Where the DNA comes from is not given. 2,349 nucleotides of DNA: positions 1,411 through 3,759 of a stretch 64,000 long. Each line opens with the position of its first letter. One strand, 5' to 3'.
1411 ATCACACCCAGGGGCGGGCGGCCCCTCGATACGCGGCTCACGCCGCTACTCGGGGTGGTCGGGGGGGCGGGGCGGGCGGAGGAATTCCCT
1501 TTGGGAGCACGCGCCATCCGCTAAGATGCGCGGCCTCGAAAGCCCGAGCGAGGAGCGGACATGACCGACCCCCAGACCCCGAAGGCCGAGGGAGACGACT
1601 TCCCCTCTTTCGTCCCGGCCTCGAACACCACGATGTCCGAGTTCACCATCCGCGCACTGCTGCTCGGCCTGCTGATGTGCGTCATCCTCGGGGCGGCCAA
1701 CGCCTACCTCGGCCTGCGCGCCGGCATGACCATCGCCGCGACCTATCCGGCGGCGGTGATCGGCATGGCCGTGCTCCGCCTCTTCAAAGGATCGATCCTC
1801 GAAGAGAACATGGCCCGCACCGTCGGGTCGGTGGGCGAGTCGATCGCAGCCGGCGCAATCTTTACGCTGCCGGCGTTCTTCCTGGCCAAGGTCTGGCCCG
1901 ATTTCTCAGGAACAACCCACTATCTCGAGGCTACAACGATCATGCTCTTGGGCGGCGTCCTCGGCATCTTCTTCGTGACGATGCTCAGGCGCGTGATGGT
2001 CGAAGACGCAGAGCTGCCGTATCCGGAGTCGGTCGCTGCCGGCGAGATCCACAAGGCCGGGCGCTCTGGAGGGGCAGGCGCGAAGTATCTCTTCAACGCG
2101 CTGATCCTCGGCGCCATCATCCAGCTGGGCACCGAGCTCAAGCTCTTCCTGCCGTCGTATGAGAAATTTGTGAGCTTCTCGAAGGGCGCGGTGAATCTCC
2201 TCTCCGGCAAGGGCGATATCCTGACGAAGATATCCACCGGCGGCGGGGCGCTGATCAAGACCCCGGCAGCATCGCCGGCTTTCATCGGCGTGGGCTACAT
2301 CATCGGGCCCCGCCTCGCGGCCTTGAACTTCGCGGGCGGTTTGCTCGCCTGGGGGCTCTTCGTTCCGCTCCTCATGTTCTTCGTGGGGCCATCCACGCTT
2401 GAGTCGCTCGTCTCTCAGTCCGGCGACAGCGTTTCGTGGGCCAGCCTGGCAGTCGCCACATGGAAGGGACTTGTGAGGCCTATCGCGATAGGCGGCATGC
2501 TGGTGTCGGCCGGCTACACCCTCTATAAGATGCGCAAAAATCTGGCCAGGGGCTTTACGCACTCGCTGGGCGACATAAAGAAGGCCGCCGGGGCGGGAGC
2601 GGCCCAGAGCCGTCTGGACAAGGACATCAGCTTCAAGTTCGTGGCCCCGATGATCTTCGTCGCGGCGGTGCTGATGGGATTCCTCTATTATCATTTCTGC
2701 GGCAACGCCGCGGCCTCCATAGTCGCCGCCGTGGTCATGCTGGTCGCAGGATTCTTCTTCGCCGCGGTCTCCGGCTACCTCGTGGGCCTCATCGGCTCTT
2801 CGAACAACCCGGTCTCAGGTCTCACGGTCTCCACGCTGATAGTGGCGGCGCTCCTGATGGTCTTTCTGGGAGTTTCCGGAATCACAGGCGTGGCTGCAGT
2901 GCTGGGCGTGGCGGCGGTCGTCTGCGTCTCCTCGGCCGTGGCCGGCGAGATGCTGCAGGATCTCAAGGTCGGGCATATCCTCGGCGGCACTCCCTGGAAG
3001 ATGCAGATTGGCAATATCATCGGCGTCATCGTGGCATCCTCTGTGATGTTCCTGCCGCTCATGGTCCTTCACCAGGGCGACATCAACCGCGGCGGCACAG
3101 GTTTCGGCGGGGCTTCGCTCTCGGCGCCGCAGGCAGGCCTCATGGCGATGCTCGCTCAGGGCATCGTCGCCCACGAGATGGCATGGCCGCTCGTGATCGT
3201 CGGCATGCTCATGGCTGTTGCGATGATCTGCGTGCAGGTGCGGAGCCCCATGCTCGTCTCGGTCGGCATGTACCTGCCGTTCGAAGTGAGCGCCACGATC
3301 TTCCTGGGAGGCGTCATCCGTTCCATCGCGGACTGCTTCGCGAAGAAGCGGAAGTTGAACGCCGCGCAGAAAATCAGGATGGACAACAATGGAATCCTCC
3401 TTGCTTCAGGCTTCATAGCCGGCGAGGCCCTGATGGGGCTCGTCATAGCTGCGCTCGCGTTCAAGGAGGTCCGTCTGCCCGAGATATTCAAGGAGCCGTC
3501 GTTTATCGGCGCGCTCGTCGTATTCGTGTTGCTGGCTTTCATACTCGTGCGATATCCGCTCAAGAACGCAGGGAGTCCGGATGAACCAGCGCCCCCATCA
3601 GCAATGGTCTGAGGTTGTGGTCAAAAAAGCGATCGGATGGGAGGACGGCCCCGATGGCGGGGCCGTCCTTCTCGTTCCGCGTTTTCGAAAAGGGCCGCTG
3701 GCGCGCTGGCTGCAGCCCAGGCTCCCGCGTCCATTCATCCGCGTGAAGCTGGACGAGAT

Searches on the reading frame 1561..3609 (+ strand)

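Call 18: search_protein_families(library=pfam, proteins=[window:1561-3609:+], max_evalue=0.01)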
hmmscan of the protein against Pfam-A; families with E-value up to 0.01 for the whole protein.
window:1561-3609:+ (683 aa): 1 family
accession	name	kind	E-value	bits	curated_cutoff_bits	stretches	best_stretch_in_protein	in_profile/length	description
PF03169.20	OPT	-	1.9e-79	268.4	25.8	1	27-632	1-622/623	OPT oligopeptide transporter protein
